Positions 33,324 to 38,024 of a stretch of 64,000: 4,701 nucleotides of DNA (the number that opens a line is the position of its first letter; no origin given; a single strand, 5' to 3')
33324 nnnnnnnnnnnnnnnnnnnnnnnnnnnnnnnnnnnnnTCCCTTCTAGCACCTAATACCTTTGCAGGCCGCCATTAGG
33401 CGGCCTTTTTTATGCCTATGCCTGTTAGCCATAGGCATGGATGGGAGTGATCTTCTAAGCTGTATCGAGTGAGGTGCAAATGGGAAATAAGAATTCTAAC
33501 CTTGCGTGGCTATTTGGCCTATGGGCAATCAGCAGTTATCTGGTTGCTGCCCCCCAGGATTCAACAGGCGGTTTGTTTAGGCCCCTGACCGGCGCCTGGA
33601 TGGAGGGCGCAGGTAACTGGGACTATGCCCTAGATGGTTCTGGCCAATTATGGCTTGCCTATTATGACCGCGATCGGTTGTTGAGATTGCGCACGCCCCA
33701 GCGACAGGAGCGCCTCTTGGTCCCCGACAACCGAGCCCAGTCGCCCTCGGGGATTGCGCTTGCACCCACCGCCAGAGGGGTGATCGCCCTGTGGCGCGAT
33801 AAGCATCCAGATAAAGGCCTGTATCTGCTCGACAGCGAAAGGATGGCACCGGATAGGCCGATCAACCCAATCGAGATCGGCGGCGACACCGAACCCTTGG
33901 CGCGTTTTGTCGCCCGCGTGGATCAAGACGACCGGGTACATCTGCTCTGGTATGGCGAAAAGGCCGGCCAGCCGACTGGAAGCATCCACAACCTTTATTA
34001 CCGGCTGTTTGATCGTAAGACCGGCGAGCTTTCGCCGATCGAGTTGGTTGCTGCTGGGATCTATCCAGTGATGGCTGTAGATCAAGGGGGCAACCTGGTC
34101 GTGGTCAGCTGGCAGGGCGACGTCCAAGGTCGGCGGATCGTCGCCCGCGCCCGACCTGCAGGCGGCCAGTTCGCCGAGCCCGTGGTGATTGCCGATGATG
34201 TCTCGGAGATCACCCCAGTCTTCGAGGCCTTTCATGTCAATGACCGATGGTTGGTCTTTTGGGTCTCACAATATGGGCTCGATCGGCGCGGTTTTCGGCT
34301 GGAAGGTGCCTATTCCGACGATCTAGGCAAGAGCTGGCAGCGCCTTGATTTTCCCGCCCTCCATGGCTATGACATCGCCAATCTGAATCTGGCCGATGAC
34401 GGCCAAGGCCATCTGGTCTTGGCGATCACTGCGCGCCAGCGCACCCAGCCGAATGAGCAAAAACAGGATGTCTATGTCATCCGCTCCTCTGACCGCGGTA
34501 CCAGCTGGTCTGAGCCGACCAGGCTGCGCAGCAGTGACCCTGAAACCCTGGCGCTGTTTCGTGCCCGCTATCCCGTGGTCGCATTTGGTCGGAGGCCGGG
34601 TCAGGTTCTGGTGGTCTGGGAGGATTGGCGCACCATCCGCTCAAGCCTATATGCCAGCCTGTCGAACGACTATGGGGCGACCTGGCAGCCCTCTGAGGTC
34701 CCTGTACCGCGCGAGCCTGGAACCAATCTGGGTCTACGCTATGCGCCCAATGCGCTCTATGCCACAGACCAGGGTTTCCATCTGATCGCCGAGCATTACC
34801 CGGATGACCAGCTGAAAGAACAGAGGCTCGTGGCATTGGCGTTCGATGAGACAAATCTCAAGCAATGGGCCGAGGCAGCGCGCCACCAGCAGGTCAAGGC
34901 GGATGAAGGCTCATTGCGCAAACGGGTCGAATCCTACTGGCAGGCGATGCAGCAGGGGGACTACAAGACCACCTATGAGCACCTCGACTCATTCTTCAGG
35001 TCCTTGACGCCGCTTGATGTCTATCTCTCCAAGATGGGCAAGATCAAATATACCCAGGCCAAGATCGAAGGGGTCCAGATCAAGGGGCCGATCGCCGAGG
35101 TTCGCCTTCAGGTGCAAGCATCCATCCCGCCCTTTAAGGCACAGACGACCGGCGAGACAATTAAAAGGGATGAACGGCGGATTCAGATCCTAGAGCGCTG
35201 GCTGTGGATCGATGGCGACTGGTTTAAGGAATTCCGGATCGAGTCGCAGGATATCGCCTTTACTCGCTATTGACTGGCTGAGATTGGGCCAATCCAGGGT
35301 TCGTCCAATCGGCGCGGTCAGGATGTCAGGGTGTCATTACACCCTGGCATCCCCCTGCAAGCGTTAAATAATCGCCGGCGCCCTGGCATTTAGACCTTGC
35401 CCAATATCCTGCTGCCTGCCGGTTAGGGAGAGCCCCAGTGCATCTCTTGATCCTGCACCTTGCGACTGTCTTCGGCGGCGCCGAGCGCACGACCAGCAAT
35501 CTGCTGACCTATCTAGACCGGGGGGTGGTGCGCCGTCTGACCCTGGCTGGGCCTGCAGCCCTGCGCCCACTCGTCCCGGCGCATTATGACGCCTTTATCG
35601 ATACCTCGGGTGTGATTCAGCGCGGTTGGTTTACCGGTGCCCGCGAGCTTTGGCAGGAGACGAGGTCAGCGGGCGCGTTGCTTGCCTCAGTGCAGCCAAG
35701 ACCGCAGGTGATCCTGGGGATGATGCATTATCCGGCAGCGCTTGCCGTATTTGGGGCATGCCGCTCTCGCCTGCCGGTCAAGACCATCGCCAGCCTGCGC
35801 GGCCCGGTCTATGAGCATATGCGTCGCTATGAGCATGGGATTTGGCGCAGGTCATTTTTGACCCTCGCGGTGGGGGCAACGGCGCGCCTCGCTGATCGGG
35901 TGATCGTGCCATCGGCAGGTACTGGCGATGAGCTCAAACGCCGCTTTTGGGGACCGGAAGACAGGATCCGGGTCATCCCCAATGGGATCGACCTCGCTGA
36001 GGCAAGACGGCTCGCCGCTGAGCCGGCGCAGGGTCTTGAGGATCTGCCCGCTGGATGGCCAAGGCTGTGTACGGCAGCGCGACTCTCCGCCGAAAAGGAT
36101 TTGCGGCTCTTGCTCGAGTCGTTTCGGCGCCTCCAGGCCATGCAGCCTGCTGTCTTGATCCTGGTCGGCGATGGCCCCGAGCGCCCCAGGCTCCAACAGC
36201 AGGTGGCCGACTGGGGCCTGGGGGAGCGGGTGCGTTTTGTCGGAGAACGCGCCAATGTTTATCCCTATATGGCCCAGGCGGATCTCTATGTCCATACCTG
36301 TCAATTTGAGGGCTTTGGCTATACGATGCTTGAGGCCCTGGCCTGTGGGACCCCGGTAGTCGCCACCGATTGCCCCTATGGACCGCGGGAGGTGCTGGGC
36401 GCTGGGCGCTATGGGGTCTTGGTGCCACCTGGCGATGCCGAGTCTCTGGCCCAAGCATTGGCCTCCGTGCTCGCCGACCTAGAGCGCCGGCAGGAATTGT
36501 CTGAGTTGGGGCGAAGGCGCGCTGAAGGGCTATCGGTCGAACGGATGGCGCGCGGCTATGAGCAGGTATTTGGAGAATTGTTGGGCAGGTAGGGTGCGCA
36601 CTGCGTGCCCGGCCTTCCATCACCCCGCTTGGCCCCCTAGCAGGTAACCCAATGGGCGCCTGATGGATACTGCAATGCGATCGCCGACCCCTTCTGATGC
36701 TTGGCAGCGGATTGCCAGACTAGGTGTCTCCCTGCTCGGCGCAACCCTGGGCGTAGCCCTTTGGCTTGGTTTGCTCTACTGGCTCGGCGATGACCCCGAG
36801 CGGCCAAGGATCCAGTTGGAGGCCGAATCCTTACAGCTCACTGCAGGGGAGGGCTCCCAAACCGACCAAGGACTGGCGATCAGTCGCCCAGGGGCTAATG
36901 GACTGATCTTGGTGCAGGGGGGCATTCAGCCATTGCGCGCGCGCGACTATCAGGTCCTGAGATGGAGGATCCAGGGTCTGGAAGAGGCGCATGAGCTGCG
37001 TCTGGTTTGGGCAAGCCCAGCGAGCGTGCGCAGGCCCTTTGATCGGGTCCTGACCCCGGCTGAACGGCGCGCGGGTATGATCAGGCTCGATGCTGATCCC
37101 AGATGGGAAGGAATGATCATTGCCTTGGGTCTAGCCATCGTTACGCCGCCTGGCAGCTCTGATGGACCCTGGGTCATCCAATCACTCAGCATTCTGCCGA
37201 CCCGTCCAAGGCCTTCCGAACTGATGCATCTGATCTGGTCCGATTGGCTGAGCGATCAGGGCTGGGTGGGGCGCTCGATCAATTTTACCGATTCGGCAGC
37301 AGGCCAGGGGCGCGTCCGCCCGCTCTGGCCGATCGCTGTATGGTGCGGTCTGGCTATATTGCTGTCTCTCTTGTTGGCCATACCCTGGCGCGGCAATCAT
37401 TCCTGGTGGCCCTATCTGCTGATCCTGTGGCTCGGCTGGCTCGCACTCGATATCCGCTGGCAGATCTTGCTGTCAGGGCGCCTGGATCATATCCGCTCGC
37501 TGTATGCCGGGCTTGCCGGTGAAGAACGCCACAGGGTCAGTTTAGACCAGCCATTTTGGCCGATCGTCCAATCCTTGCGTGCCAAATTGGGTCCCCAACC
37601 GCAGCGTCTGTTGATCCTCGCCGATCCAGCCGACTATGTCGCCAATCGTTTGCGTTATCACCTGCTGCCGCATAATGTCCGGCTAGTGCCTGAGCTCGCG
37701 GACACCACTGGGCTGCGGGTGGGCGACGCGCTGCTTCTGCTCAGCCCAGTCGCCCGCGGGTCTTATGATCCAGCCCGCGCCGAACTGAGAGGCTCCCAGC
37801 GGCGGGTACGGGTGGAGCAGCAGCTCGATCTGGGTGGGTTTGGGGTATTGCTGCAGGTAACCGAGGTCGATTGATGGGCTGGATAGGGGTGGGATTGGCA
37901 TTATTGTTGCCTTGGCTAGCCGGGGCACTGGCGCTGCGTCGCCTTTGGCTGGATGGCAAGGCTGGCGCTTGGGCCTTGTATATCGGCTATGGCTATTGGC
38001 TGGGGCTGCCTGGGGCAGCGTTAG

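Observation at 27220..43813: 16.6-kb envelope/protein-glycosylation island directly flanking the flagellar filament genes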

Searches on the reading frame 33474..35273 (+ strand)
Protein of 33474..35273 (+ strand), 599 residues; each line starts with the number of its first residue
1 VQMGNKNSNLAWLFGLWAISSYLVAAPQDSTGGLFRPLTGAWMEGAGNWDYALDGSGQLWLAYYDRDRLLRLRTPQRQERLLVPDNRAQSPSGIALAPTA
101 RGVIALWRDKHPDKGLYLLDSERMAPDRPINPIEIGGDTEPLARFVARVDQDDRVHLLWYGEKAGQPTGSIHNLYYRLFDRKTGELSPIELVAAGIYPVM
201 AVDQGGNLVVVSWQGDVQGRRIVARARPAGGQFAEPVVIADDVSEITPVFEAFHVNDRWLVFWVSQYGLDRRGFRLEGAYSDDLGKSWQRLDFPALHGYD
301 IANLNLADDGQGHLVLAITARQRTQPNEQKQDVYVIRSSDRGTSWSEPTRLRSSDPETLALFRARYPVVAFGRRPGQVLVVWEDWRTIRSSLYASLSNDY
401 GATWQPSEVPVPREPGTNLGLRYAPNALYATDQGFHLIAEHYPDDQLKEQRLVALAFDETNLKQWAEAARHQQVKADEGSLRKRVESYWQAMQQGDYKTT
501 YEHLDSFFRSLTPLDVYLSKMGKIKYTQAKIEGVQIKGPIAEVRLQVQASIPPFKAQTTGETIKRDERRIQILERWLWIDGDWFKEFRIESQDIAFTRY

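Call 4: search_protein_families(library=pfam, proteins=[window:33474-35273:+], max_evalue=0.01)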
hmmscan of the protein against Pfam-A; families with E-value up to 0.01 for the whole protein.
window:33474-35273:+ (599 aa): 2 families
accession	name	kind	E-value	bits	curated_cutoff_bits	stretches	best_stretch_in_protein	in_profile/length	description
PF13088.12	BNR_2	-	7.2e-09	35.8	31.4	1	198-406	54-250/277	BNR repeat-like domain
PF02012.26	BNR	-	1.2e-05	25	27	0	280-290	2-12/12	BNR/Asp-box repeat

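Call 9: search_protein_families(library=ncbifam, proteins=[window:33474-35273:+], max_evalue=0.01)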
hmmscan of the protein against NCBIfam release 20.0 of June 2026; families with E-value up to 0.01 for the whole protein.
window:33474-35273:+ (599 aa): 0 families

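Call 31: search_solved_structures(query=window:33474-35273:+, max_evalue=1)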
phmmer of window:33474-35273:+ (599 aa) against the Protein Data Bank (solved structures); distinct sequences matched with E-value up to 1: 14.
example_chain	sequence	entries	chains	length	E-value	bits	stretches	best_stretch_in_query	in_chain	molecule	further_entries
6i3b_A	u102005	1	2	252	0.0002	23.1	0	51-98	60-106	cPizza6-AYW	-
6f0q_A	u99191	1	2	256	0.00021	23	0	51-98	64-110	Pizza6-AYW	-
6i37_A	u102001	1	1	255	0.00022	22.9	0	51-98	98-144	nv1Pizza6-AYW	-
6i38_A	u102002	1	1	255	0.00022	22.9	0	51-98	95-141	nv2Pizza6-AYW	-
6i3a_A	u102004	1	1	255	0.00026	22.7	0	51-98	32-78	v22Pizza6-AYW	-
6i39_A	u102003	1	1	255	0.00042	22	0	51-98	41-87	v31Pizza6-AYW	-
6f0s_A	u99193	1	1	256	0.00088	20.9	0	51-97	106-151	Pizza6-SYW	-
5koi_A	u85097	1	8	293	0.0028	19.2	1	195-328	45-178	Enoyl-[acyl-carrier-protein] reductase [NADH]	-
8du5_A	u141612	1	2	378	0.012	17.2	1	281-405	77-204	Sialidase-1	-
7zpw_A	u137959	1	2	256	0.059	14.9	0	51-98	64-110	Pizza6-TSK-TSH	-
7zpz_A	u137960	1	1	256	0.067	14.7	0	51-98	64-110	Pizza6-TSR-TSH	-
7zqg_A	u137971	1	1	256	0.077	14.5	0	51-97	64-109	Pizza6-KSH-TSH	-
7zq2_A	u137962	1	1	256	0.13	13.8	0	51-97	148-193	Pizza6-RSH-TSH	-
9yhs_L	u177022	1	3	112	0.49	11.8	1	147-184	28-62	AM12-340 Fab light chain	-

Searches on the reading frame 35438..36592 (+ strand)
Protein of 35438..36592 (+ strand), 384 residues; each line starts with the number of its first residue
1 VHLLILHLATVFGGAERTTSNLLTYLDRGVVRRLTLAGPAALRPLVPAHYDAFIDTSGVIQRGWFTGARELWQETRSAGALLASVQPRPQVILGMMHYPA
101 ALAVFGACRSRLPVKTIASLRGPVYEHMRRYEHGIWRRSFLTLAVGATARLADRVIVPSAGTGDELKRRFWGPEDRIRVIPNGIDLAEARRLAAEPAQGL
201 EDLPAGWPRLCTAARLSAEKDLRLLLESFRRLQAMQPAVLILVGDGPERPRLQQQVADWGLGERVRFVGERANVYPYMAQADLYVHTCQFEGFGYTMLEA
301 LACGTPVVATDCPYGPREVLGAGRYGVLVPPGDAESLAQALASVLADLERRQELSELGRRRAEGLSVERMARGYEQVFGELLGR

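Call 4: search_protein_families(library=pfam, proteins=[window:35438-36592:+], max_evalue=0.01)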
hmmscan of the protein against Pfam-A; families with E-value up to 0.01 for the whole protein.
window:35438-36592:+ (384 aa): 6 families
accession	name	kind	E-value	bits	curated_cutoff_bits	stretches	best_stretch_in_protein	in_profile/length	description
PF00534.26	Glycos_transf_1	-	1.2e-37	129.6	26.4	1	209-360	17-171/172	Glycosyl transferases group 1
PF13692.12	Glyco_trans_1_4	-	5.3e-37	127.7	27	1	208-347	2-142/142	Glycosyl transferases group 1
PF13439.12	Glyco_transf_4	-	1.2e-17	64.9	28.5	1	12-187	1-169/170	Glycosyltransferase Family 4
PF13579.12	Glyco_trans_4_4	-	1.9e-09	38.5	29.7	1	13-183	1-158/158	Glycosyl transferase 4-like domain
PF20706.3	GT4-conflict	-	3.6e-07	29.9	26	1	210-311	200-312/385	Family 4 Glycosyltransferase in conflict systems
PF13524.12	Glyco_trans_1_2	-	4.9e-05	23.7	25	1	264-362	28-129/144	Glycosyl transferase-like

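Call 9: search_protein_families(library=ncbifam, proteins=[window:35438-36592:+], max_evalue=0.01)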
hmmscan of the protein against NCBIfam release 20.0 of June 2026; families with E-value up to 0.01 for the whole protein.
window:35438-36592:+ (384 aa): 39 families (the best 25 are shown)
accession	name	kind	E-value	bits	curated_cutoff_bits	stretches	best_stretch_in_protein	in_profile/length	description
TIGR03088.1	stp2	hypoth_equivalog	1.1e-33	116.9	409.05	1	173-382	158-374/374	TIGR03088 family PEP-CTERM/XrtA system glycosyltransferase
TIGR03999.1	thiol_BshA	equivalog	2e-31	109.3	273.7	1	170-382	162-374/375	N-acetyl-alpha-D-glucosaminyl L-malate synthase BshA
NF050063.1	ProtGlycPglJ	equivalog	6.3e-29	101.3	500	1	151-371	144-356/363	N-acetylgalactosamine-N,N'-diacetylbacillosaminyl-diphospho-undecaprenol 4-alpha-N-acetylgalactosaminyltransferase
NF041876.1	EPS_EpsE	equivalog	2.5e-25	89.5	400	1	174-363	185-377/389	exopolysaccharide biosynthesis GT4 family glycosyltransferase EpsE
NF047880.1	glyco_SdgA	exception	2.3e-22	79.2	800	1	209-376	317-485/488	serine-aspartate repeat adhesin O-glycosyltransferase SdgA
TIGR04063.1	stp3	hypoth_equivalog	4.2e-18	65.4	442.05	1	149-381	155-395/397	TIGR04063 family PEP-CTERM/XrtA system glycosyltransferase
NF053787.1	GlcN_PG_synth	equivalog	9.5e-18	64.2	480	1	97-360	91-337/361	N-acetylglucosaminyl phosphatidylglycerol synthase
NF047881.1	glyco_SdgB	exception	1.6e-17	63.3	800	1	209-377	323-492/496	serine-aspartate repeat adhesin O-glycosyltransferase SdgB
TIGR02149.1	glgA_Coryne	subfamily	2.5e-17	63.1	302.4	1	149-372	142-381/391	glycogen synthase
TIGR03449.1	mycothiol_MshA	equivalog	5.9e-16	58.4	462.5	1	151-380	164-402/406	D-inositol-3-phosphate glycosyltransferase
NF038229.1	Glyco4_Geo_Pelo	equivalog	4.3e-15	55.6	400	1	148-382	106-337/338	GPMC system family 4 glycosyltransferase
NF007396.0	PRK09922.1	equivalog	6e-15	55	385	1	217-347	194-326/361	lipopolysaccharide 1,6-galactosyltransferase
TIGR04047.1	MSMEG_0565_glyc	hypoth_equivalog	1.9e-13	50.3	259.85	1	152-372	139-365/373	MSMEG_0565 family glycosyltransferase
TIGR02472.1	sucr_P_syn_N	equivalog_domain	1.6e-12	47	576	1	274-359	333-418/439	sucrose-phosphate synthase, putative, glycosyltransferase domain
NF047684.1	TeichurnBiosyTuaC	equivalog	1e-11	44.4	550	1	178-360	188-368/391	teichuronic acid biosynthesis protein TuaC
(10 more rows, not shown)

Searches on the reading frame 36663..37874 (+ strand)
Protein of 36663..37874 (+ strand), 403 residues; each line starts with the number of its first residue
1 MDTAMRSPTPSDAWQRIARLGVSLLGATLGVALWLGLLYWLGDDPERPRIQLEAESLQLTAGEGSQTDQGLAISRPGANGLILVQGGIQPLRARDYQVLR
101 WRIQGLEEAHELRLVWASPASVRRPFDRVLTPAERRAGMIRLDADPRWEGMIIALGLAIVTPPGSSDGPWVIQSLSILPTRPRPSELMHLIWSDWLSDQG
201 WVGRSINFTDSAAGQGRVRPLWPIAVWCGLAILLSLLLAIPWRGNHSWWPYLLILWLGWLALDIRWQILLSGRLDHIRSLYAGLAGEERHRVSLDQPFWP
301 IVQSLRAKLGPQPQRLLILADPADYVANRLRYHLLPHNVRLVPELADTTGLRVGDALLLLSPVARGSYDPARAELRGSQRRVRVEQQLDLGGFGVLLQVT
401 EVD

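Call 4: search_protein_families(library=pfam, proteins=[window:36663-37874:+], max_evalue=0.01)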
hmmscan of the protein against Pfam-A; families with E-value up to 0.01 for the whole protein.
window:36663-37874:+ (403 aa): 0 families

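Call 9: search_protein_families(library=ncbifam, proteins=[window:36663-37874:+], max_evalue=0.01)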
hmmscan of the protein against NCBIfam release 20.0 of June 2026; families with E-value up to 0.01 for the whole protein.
window:36663-37874:+ (403 aa): 0 families
